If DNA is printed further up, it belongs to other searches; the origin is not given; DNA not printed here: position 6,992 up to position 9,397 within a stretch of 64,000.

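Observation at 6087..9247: Operon next to tRNA-Val encoding a signal-peptide Toprim-domain protein and a secreted EEP nuclease with a shared post-signal motif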

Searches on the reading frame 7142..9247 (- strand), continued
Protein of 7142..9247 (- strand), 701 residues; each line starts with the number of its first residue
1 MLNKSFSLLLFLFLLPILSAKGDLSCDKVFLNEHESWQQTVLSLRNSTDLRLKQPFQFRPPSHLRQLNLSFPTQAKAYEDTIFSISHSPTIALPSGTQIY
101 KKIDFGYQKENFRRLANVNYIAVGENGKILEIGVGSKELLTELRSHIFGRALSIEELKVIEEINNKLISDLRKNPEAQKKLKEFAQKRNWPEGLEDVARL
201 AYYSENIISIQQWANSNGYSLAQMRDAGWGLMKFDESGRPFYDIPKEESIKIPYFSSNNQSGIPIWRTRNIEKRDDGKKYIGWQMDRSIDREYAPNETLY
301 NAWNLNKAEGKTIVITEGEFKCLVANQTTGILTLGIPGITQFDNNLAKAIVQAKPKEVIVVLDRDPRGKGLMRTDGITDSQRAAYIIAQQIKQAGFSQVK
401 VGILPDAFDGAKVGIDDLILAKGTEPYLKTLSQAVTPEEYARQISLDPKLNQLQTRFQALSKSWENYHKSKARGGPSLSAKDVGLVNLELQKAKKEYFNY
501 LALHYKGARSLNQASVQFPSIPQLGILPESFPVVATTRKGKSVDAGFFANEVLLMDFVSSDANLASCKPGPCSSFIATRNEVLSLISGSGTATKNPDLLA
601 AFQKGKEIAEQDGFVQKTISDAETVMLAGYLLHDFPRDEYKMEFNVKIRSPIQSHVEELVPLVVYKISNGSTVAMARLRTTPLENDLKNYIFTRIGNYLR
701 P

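Call 86: list_cluster_members(proteins=[P0038, P0008, P0031, P0002, P0004, P0009, P0024, P0032, P0046, P0050])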
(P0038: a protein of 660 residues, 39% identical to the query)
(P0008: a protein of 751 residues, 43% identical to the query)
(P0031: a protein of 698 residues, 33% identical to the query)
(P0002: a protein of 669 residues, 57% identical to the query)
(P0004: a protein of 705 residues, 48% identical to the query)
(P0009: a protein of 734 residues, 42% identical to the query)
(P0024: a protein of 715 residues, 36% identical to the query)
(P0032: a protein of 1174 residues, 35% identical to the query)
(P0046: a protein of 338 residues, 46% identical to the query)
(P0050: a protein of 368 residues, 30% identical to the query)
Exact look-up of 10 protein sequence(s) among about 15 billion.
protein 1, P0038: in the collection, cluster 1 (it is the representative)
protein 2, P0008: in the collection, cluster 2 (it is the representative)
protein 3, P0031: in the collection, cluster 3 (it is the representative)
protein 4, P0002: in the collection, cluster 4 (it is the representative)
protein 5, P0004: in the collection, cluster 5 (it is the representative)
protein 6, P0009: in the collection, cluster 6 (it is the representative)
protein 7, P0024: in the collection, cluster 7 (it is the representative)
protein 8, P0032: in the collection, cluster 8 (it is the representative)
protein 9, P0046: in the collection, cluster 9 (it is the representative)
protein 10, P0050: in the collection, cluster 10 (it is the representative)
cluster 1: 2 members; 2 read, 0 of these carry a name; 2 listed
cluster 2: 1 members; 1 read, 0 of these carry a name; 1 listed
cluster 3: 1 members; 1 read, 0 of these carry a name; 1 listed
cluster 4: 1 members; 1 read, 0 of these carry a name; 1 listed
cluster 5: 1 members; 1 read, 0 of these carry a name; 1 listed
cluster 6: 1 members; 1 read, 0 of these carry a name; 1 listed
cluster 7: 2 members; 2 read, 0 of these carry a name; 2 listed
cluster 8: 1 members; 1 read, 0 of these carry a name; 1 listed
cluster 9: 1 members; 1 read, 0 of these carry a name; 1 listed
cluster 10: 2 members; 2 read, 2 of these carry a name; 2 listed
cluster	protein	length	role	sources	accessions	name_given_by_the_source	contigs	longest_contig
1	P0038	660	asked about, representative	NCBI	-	-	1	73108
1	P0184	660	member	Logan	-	-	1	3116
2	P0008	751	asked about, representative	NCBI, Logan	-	-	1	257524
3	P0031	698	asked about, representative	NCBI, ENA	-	-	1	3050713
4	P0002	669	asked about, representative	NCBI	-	-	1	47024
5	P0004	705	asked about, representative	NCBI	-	-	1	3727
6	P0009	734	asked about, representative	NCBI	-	-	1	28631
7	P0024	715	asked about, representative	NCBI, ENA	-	-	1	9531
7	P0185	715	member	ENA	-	-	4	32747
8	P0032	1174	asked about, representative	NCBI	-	-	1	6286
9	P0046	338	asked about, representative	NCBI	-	-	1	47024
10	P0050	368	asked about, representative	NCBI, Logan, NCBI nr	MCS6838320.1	MAG: endonuclease/exonuclease/phosphatase family protein [Bdellovibrionaceae bacterium] | endonuclease/exonuclease/phosphatase family protein [Pseudobdellovibrionaceae bacterium]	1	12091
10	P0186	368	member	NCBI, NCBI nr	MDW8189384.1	MAG: endonuclease/exonuclease/phosphatase family protein [Pseudobdellovibrionaceae ... | endonuclease/exonuclease/phosphatase family protein [Pseudobdellovibrionaceae bacterium]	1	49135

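Call 87: find_encoding_contigs(protein=P0032, flank=4000, max_places=2)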
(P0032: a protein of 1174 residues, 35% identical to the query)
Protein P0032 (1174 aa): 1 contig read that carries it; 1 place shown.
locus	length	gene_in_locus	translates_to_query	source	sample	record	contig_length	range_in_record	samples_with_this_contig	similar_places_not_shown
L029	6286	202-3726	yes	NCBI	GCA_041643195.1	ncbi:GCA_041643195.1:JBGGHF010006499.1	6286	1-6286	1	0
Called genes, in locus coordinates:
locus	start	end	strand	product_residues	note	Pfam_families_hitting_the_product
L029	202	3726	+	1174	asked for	PF03372:Exo_endo_phos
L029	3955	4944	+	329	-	-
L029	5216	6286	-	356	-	?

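Call 88: find_encoding_contigs(protein=P0003, flank=6000, max_places=2)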
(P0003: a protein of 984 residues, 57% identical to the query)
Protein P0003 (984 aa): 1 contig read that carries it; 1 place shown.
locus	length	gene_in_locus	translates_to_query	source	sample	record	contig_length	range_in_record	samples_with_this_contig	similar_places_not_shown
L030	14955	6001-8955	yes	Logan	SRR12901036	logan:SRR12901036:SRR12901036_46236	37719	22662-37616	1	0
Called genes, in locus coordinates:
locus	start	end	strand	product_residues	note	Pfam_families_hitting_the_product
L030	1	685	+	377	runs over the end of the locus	PF05958:tRNA_U5-meth_tr (weak), PF00398:RrnaAD (weak), PF05175:MTS (weak)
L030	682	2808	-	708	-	-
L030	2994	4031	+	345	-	PF00924:MS_channel_2nd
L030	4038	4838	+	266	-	PF01171:ATP_bind_3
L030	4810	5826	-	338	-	-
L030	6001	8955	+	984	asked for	-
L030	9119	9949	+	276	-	PF01381:HTH_3 (weak), PF14394:DUF4423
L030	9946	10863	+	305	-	-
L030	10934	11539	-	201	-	PF00589:Phage_integrase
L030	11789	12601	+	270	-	-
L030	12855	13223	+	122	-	-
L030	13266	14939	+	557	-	PF25226:DUF7844 (faint), PF13387:Lnb_N (weak)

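Call 91: find_related_loci(query=A1, collection=metagenome_contigs, flank=5000)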
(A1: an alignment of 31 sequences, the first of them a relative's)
Query A1 (701 aa) in metagenome_contigs; peptide patterns used: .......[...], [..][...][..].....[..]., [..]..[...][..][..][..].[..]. (x = any residue, [..] = any of these).
289 stretches matched a pattern; 10 encode a relative of the query (tblastn E <= 1e-3); 10 distinct loci.
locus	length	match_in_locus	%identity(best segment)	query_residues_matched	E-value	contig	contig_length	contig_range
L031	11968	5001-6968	43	31-701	2e-179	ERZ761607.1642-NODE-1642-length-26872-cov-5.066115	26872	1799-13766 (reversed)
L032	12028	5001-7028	43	31-701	2e-178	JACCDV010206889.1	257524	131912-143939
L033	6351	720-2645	41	28-700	3e-169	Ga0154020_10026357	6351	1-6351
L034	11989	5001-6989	39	5-684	4e-151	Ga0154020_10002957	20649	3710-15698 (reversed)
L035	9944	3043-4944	35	41-676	2e-109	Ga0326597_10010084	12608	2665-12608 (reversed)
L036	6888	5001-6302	37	93-522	3e-88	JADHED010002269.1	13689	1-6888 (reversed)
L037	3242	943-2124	39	93-487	3e-88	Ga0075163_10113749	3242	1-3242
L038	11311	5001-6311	39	105-523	1e-85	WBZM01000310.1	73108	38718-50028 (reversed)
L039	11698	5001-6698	32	77-677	3e-81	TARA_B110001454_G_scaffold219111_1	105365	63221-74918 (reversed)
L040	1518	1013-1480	31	247-418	1e-9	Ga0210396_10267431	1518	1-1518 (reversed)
